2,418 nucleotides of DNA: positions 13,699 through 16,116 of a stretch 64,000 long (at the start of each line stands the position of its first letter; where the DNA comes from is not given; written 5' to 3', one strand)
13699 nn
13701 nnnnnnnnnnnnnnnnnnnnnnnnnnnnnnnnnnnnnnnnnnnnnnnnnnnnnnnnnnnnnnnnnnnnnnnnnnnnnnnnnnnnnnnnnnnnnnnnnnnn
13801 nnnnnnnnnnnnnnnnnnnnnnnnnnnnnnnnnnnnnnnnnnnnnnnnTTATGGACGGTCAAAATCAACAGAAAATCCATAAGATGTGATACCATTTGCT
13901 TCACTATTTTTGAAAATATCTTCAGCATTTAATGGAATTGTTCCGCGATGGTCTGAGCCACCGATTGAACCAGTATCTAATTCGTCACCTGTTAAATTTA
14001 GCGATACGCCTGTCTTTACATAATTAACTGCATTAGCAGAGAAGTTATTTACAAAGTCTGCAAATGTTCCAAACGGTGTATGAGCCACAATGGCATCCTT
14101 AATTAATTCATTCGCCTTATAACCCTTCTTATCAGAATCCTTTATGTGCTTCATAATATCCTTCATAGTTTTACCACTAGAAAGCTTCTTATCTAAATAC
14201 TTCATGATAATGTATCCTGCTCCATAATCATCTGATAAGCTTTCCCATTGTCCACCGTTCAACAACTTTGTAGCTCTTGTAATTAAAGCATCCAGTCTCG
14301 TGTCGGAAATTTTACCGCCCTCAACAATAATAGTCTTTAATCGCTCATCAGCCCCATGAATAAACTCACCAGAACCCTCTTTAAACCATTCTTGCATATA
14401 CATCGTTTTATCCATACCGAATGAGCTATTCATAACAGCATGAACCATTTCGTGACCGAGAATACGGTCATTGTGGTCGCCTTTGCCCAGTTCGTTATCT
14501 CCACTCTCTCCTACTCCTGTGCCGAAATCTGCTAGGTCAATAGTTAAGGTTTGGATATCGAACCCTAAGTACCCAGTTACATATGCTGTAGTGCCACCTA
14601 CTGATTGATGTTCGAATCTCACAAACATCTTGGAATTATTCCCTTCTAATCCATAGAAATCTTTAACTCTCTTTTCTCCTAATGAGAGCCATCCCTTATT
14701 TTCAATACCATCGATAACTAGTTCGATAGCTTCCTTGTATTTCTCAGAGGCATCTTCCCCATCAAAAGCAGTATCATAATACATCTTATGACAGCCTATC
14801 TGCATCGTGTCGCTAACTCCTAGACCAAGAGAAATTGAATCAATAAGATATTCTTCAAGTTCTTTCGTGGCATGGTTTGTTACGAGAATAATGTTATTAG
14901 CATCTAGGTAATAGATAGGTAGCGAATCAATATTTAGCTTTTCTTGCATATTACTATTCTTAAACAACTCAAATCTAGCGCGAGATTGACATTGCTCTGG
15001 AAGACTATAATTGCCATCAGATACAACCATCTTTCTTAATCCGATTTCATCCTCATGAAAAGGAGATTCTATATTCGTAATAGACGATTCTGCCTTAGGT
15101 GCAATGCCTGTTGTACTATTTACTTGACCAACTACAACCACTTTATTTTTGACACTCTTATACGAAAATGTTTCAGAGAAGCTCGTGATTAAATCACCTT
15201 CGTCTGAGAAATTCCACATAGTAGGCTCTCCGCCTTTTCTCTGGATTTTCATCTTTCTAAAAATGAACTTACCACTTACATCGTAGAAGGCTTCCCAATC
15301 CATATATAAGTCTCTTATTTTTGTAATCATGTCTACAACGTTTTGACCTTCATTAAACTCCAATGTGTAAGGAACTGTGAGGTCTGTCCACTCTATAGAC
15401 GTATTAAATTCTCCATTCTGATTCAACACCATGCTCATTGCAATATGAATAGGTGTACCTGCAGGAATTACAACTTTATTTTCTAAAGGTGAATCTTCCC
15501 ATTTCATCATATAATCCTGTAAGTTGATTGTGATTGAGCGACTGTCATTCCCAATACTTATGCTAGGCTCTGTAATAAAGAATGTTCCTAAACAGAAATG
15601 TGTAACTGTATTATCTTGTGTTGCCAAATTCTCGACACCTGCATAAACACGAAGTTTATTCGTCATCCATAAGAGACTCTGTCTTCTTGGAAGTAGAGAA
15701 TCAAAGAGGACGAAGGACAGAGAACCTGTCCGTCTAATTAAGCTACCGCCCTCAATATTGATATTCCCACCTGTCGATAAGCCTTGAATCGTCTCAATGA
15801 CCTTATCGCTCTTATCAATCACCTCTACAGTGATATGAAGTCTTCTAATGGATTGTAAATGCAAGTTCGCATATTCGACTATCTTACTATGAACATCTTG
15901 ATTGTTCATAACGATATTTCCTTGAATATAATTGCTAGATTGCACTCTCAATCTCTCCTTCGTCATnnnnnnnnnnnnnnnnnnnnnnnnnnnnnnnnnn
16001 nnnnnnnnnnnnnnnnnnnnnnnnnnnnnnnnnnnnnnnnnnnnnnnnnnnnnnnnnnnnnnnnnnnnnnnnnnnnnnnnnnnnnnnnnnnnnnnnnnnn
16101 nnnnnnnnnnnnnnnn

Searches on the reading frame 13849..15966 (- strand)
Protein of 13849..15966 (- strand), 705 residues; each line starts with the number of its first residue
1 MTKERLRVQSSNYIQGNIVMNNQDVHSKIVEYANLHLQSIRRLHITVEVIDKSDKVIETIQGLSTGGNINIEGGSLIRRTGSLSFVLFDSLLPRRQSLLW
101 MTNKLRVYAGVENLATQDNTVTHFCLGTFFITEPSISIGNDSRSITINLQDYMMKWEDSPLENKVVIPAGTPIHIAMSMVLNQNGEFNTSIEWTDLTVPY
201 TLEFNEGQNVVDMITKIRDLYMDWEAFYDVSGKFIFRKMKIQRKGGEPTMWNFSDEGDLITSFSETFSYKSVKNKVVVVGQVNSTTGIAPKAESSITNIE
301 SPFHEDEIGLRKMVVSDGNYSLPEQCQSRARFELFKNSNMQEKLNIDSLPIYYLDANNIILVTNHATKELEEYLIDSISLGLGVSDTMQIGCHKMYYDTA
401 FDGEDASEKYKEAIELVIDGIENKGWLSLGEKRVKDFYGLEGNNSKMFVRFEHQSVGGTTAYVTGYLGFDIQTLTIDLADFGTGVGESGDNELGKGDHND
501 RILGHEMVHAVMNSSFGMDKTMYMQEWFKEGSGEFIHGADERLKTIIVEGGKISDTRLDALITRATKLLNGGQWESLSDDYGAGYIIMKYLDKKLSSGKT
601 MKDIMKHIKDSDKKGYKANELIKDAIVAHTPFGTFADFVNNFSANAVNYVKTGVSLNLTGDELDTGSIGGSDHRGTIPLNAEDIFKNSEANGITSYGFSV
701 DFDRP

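Call 12: search_protein_families(library=phrogs, proteins=[window:13849-15966:-], max_evalue=0.001)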
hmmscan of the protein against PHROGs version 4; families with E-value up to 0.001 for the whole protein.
window:13849-15966:- (705 aa): 2 families
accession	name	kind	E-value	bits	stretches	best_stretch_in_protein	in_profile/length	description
phrog_1887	-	tail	6.5e-41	142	1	37-395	296-655/670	tail protein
phrog_32343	-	unknown function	1.1e-17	64.4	1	34-232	17-207/921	-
